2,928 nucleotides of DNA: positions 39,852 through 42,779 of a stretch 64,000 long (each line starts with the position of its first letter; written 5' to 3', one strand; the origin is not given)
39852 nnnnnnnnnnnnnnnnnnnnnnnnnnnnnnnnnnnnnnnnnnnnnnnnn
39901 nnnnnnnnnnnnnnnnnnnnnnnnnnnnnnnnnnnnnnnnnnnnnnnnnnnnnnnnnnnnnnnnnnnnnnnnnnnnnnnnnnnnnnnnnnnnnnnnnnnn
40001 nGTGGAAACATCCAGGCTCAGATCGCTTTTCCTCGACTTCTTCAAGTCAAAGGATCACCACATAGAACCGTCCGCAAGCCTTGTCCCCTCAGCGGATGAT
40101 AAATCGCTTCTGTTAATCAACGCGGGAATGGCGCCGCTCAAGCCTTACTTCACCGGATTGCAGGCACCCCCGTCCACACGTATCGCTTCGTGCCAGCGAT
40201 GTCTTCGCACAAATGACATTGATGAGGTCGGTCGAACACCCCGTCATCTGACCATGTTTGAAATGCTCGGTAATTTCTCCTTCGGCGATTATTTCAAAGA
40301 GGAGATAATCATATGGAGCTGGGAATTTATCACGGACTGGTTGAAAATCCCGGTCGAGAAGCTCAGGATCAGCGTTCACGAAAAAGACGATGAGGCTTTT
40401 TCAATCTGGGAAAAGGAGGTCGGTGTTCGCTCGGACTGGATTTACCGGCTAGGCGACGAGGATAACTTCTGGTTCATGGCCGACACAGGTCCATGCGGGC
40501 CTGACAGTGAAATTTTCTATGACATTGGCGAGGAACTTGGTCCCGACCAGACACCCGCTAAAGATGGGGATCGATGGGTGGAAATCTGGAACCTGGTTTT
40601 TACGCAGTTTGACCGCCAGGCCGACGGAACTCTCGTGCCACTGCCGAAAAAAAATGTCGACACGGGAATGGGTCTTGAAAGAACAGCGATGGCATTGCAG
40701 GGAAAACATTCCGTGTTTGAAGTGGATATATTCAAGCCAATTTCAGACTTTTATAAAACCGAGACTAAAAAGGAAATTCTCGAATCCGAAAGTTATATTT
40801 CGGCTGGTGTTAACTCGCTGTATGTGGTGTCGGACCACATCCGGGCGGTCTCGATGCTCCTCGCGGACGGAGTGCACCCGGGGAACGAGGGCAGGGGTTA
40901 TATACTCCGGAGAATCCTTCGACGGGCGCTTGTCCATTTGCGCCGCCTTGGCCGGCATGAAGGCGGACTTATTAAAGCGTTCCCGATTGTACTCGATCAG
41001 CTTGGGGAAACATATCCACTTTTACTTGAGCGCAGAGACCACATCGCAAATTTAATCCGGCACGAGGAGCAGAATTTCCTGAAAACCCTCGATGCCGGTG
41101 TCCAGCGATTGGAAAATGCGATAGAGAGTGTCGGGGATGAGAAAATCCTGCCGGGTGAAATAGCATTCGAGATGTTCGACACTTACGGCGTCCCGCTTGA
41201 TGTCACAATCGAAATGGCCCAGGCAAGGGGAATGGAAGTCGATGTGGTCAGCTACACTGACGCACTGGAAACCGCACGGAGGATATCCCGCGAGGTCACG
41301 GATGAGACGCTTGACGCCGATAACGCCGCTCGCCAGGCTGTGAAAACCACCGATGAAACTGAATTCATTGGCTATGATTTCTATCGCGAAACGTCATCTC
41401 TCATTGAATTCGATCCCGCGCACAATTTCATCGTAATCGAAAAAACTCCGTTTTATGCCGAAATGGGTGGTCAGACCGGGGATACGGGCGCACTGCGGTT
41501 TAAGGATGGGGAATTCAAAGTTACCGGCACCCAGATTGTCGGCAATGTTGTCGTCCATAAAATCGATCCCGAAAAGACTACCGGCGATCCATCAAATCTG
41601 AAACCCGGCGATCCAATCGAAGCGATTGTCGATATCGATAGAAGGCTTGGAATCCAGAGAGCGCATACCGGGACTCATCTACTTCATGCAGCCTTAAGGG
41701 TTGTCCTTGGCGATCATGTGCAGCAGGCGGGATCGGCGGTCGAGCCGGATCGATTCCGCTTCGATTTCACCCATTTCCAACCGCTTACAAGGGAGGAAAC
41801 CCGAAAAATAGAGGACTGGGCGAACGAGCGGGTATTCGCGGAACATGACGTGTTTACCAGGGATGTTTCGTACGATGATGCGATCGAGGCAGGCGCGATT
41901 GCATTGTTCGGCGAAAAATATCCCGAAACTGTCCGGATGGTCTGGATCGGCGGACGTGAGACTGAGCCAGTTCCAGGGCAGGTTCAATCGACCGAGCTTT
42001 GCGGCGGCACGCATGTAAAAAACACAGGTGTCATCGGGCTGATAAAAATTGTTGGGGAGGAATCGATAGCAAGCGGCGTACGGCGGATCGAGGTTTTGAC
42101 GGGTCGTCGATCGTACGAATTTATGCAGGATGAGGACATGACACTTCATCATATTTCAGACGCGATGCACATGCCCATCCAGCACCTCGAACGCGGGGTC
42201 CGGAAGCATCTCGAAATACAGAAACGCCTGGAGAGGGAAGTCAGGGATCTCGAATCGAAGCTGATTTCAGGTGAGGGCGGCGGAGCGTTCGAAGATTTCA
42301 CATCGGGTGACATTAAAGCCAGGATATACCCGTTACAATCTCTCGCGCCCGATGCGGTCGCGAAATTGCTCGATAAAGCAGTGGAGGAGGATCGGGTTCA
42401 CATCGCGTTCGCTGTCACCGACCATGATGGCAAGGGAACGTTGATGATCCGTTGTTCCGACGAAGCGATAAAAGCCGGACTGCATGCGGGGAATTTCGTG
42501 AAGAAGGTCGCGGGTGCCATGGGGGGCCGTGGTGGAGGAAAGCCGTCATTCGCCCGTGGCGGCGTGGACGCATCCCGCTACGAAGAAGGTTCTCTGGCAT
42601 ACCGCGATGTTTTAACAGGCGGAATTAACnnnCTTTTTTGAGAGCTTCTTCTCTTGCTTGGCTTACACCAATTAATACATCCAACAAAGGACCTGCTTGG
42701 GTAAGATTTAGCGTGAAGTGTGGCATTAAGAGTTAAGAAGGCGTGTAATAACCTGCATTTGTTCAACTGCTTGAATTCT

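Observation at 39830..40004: Three perfect 50 bp tandem repeats with paired hairpins running into the alaS start codon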

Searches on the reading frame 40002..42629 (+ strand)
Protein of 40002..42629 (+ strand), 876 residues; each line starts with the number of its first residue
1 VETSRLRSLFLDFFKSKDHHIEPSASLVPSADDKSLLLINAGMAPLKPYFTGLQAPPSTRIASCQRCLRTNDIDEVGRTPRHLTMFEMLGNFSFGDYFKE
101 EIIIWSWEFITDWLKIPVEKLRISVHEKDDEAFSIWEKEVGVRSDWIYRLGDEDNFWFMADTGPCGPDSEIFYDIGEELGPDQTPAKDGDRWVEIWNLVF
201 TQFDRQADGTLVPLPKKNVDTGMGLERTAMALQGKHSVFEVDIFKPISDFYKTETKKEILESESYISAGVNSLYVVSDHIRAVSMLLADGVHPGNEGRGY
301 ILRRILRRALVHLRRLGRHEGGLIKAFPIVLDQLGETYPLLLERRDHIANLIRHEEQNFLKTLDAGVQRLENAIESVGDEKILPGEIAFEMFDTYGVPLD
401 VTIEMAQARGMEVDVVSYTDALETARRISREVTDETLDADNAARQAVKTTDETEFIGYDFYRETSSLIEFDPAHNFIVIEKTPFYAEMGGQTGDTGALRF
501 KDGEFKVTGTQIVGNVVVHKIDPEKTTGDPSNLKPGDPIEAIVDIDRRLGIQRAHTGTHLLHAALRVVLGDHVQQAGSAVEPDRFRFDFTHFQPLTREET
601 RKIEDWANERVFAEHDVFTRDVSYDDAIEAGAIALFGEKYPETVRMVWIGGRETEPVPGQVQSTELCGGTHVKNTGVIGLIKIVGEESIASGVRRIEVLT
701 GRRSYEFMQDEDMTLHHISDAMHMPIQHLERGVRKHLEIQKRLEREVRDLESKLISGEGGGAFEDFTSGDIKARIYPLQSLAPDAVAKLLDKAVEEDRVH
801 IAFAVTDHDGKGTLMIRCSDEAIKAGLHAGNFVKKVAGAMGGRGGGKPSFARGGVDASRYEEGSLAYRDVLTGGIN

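Call 15: find_homologous_proteins(query=window:40002-42629:+, max_evalue=1e-50)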
Query window:40002-42629:+ (876 aa): 8000 proteins with E <= 1e-50 among 8000 candidates; the best 120 are listed.
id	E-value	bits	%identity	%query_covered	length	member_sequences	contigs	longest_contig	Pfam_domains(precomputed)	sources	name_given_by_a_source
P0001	0.0e+0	2009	100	100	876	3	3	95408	PF01411.25,PF07973.20,PF02272.25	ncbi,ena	-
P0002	0.0e+0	1628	80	99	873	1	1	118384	PF01411.25,PF07973.20,PF02272.25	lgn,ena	-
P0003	0.0e+0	1578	77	100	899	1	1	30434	PF01411.25,PF07973.20,PF02272.25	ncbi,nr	ncbi:MAG: alanine--tRNA ligase [bacterium]|nr:alanine--tRNA ligase [bacterium]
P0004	0.0e+0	1472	73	99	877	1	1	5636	PF01411.25,PF07973.20,PF02272.25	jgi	-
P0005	0.0e+0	1464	71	100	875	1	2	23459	PF01411.25,PF07973.20,PF02272.25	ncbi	-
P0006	0.0e+0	1449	71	99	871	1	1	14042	PF01411.25,PF07973.20,PF02272.25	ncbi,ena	-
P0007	0.0e+0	1437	71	99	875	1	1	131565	PF01411.25,PF07973.20,PF02272.25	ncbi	-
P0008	0.0e+0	1436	71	99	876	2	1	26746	PF01411.25,PF07973.20,PF02272.25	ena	-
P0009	0.0e+0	1421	70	99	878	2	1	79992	PF01411.25,PF07973.20,PF02272.25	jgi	-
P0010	0.0e+0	1410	70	99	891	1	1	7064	PF01411.25,PF07973.20,PF02272.25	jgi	-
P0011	0.0e+0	1406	69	99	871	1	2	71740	PF01411.25,PF07973.20,PF02272.25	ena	-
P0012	0.0e+0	1405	69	99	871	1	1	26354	PF01411.25,PF07973.20,PF02272.25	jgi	-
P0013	0.0e+0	1369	68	99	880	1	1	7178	PF01411.25,PF07973.20,PF02272.25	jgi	jgi:alanyl-tRNA synthetase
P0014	0.0e+0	1367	68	99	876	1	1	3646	PF01411.25,PF07973.20,PF02272.25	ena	-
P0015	0.0e+0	1348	68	99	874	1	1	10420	PF01411.25,PF07973.20,PF02272.25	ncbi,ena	-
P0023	0.0e+0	1238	62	99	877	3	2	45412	PF01411.25,PF07973.20,PF02272.25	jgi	jgi:alanyl-tRNA synthetase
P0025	3.8e-275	934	81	58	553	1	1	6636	PF01411.25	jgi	jgi:alanyl-tRNA synthetase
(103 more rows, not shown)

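Call 16: find_encoding_contigs(protein=P0001, flank=3000, max_places=6)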
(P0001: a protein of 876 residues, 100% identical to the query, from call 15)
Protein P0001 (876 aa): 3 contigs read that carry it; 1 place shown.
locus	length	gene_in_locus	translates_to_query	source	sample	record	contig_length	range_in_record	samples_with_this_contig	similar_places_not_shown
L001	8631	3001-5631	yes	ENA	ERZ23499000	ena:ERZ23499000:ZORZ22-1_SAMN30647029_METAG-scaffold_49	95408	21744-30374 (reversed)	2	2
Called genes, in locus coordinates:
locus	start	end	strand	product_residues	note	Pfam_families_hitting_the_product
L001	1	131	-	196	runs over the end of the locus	PF01618:MotA_ExbB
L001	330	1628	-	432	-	PF07690:MFS_1, PF13347:MFS_2 (weak), PF07690:MFS_1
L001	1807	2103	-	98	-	PF01910:Thiamine_BP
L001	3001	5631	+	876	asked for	PF01411:tRNA-synt_2c, PF07973:tRNA_SAD, PF02272:DHHA1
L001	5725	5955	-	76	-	-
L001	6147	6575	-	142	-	PF13620:CarboxypepD_reg (weak)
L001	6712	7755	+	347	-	PF08100:Dimerisation, PF06080:DUF938 (faint), PF00891:Methyltransf_2, PF13489:Methyltransf_23 (weak), PF08242:Methyltransf_12 (weak), PF13649:Methyltransf_25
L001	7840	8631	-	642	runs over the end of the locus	PF19864:Radical_SAM_N2, PF02310:B12-binding (faint), PF04055:Radical_SAM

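Call 17: find_encoding_contigs(protein=P0002, flank=3000, max_places=4)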
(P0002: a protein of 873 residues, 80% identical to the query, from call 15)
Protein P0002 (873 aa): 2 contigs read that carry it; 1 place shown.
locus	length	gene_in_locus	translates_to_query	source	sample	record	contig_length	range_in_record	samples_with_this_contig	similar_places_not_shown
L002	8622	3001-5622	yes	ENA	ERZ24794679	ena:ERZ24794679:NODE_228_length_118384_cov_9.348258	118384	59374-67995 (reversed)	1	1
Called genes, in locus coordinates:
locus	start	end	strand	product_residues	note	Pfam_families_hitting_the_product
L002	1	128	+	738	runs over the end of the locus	PF08757:CotH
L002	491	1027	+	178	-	-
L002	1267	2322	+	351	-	PF07963:N_methyl (weak)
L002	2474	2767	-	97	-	PF01910:Thiamine_BP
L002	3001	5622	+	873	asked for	PF01411:tRNA-synt_2c, PF07973:tRNA_SAD, PF02272:DHHA1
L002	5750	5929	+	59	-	-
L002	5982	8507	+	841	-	-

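Call 18: find_encoding_contigs(protein=P0003, flank=3000, max_places=4)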
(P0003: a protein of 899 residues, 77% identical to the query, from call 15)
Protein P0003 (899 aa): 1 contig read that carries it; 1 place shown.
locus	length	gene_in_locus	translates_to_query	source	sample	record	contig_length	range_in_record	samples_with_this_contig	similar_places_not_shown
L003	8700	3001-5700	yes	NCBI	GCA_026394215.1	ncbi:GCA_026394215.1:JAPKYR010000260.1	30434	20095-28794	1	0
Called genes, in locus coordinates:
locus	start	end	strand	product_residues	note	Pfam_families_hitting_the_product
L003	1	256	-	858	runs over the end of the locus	PF05228:CHASE4, PF00672:HAMP, PF00989:PAS, PF08448:PAS_4, PF13426:PAS_9, PF00512:HisKA, PF02518:HATPase_c, PF00072:Response_reg, +2 more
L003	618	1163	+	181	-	-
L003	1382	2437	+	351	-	PF07963:N_methyl (weak)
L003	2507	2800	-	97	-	PF01910:Thiamine_BP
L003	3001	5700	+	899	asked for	PF01411:tRNA-synt_2c, PF07973:tRNA_SAD, PF02272:DHHA1 (weak)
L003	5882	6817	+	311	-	PF03881:Fructosamin_kin, PF01636:APH (weak)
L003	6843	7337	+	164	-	PF00583:Acetyltransf_1, PF13673:Acetyltransf_10 (weak), PF13508:Acetyltransf_7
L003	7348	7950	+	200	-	PF00583:Acetyltransf_1 (weak)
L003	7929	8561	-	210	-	-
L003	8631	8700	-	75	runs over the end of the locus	-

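Call 30: find_encoding_contigs(protein=P0025, flank=1500, max_places=4)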
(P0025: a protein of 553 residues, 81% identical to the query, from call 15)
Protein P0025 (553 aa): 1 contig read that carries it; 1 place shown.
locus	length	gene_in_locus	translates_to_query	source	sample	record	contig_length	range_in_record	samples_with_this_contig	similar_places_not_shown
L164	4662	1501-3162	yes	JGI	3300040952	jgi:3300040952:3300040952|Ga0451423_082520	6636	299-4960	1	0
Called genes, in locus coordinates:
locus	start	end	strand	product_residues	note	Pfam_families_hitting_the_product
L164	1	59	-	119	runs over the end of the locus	?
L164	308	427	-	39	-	-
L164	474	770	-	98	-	PF01910:Thiamine_BP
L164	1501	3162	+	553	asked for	PF01411:tRNA-synt_2c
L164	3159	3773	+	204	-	PF07973:tRNA_SAD (weak), PF02272:DHHA1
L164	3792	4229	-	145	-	PF13650:Asp_protease_2 (weak), PF13975:gag-asp_proteas (weak)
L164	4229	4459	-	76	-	-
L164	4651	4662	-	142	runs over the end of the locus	PF13620:CarboxypepD_reg (weak)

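Call 31: find_encoding_contigs(protein=P0005, flank=1500, max_places=4)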
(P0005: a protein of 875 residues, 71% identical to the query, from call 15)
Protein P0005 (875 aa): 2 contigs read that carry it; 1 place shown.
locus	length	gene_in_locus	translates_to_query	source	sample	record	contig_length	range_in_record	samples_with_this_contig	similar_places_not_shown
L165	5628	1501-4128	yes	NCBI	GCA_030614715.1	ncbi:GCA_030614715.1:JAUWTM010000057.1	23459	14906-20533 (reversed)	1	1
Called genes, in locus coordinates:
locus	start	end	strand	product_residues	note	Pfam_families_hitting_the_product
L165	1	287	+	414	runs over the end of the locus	-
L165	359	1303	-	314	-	PF00291:PALP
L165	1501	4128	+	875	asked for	PF01411:tRNA-synt_2c, PF07973:tRNA_SAD, PF02272:DHHA1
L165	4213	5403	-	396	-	-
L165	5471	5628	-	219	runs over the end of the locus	PF01209:Ubie_methyltran (weak), PF13489:Methyltransf_23, PF02353:CMAS (weak), PF07021:MetW (weak), PF13847:Methyltransf_31, PF08241:Methyltransf_11, PF08242:Methyltransf_12, PF13649:Methyltransf_25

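Call 32: find_encoding_contigs(protein=P0006, flank=1500, max_places=4)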
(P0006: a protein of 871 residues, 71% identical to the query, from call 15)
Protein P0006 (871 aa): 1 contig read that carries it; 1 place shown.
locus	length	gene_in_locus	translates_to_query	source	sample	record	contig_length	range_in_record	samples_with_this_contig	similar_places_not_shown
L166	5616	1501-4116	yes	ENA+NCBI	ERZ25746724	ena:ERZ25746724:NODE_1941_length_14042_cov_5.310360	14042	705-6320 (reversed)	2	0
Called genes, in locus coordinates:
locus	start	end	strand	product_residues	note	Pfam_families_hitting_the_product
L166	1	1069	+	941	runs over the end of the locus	PF05729:NACHT, PF13191:AAA_16, PF13401:AAA_22 (weak), PF24885:TPR_NPHP3 (faint), PF13424:TPR_12 (weak), PF17874:TPR_MalT (weak), PF13424:TPR_12 (weak), PF17874:TPR_MalT, +10 more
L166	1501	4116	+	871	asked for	PF01411:tRNA-synt_2c, PF07973:tRNA_SAD, PF02272:DHHA1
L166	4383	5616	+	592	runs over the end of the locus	-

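Call 41: list_cluster_members(proteins=[P0001, P0002, P0025])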
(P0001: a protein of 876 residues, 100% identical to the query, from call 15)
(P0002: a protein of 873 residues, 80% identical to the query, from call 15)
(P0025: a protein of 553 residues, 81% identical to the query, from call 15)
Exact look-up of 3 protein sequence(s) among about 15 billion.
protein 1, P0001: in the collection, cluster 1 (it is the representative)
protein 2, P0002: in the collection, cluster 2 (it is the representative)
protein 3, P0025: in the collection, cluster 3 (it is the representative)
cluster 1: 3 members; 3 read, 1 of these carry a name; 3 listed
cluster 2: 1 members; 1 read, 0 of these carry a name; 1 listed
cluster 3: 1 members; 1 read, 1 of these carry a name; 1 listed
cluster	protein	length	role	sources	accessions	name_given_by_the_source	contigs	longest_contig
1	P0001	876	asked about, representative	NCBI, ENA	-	-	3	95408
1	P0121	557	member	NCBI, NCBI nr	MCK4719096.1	alanine--tRNA ligase, partial [bacterium] | alanine--tRNA ligase [bacterium]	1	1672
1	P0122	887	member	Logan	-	-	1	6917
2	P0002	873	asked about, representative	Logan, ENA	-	-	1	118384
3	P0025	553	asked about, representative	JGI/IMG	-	alanyl-tRNA synthetase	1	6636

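Call 43: find_encoding_contigs(protein=P0122, flank=2000, max_places=4)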
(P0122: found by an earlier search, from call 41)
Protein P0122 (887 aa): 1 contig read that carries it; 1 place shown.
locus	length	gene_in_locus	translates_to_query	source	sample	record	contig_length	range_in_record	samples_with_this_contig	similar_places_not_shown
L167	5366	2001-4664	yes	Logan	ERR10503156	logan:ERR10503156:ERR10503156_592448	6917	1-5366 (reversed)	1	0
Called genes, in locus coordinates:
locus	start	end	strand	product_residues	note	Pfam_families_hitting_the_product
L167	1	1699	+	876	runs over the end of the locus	-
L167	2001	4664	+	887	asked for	PF01411:tRNA-synt_2c, PF07973:tRNA_SAD, PF02272:DHHA1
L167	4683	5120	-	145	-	PF13650:Asp_protease_2, PF13975:gag-asp_proteas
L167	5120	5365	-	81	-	?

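Call 44: find_encoding_contigs(protein=P0121, flank=2000, max_places=4)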
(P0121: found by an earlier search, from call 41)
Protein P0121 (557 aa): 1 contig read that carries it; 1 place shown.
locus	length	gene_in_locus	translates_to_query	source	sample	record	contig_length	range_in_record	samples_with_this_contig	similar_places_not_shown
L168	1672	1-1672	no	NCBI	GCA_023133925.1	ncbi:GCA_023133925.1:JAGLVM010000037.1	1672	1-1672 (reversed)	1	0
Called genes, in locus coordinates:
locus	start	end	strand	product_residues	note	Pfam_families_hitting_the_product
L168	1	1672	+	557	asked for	PF01411:tRNA-synt_2c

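Call 58: find_encoding_contigs(protein=P0009, flank=1200, max_places=3)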
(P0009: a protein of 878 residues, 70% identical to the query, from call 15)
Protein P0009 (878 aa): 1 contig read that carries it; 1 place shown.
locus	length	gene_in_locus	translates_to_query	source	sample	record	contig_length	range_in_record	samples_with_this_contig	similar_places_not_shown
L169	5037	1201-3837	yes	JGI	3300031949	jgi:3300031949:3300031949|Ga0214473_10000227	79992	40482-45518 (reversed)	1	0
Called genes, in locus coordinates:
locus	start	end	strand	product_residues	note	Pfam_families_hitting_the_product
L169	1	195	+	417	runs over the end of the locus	-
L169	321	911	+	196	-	-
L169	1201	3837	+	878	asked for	PF01411:tRNA-synt_2c, PF07973:tRNA_SAD, PF02272:DHHA1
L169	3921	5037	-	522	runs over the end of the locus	PF03065:Glyco_hydro_57, PF09210:BE_C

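Call 59: find_encoding_contigs(protein=P0011, flank=1200, max_places=3)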
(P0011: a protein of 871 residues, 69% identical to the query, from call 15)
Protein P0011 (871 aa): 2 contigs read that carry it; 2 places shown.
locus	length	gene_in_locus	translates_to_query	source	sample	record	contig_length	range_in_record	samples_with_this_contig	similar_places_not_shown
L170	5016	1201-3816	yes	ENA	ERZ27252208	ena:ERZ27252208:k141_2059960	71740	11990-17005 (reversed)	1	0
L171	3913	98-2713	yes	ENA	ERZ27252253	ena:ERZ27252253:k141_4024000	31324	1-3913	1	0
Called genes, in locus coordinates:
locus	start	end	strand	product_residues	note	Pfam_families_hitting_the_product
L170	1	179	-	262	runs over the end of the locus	-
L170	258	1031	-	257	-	-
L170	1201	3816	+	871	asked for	PF01411:tRNA-synt_2c, PF07973:tRNA_SAD, PF02272:DHHA1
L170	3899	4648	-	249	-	-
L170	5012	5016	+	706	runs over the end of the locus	PF08487:VIT, PF00092:VWA, PF13519:VWA_2, PF13768:VWA_3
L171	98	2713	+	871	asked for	PF01411:tRNA-synt_2c, PF07973:tRNA_SAD, PF02272:DHHA1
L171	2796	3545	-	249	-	-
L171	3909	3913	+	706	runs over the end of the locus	PF08487:VIT, PF00092:VWA, PF13519:VWA_2, PF13768:VWA_3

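Call 60: find_encoding_contigs(protein=P0023, flank=1200, max_places=3)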
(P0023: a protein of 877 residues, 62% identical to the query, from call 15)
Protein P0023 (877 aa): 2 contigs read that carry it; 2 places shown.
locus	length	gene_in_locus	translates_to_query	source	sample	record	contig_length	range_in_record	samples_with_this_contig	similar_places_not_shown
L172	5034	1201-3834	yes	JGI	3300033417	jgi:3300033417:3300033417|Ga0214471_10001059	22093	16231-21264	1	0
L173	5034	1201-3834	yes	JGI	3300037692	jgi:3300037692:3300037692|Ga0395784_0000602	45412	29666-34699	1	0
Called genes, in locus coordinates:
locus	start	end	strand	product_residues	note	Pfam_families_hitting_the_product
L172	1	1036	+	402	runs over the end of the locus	PF12679:ABC2_membrane_2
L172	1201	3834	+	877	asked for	PF01411:tRNA-synt_2c, PF07973:tRNA_SAD, PF02272:DHHA1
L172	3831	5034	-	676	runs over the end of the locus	PF00884:Sulfatase, PF01663:Phosphodiest (faint), PF16347:SGSH_C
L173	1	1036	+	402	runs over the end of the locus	PF12679:ABC2_membrane_2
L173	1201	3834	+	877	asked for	PF01411:tRNA-synt_2c, PF07973:tRNA_SAD, PF02272:DHHA1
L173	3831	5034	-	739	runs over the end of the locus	PF00884:Sulfatase, PF01663:Phosphodiest (faint), PF16347:SGSH_C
